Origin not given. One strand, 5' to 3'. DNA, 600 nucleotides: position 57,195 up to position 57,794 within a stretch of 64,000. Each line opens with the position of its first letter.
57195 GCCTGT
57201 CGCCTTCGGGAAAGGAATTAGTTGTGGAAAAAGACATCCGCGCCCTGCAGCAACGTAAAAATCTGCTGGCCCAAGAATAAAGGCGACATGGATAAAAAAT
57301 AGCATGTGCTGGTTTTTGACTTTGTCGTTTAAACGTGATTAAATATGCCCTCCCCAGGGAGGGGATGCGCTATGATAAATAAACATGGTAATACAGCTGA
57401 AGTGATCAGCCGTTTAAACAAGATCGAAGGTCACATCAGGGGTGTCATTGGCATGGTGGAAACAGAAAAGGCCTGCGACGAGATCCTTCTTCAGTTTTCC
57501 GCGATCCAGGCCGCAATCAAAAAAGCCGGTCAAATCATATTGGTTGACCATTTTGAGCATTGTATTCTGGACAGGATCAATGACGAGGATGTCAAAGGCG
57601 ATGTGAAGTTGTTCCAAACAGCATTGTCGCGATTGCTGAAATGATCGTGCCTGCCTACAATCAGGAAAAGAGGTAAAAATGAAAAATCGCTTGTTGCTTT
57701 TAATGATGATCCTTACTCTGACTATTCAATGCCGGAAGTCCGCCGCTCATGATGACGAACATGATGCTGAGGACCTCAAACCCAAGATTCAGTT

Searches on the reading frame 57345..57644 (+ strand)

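Call 56: search_protein_families(library=pfam, proteins=[window:57345-57644:+], max_evalue=0.01)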
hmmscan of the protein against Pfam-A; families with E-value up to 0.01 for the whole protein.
window:57345-57644:+ (99 aa): 1 family
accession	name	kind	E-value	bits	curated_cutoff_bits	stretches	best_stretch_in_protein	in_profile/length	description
PF02583.22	Trns_repr_metal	-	2.5e-22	79.5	22.8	1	18-84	3-70/78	Metal-sensitive transcriptional repressor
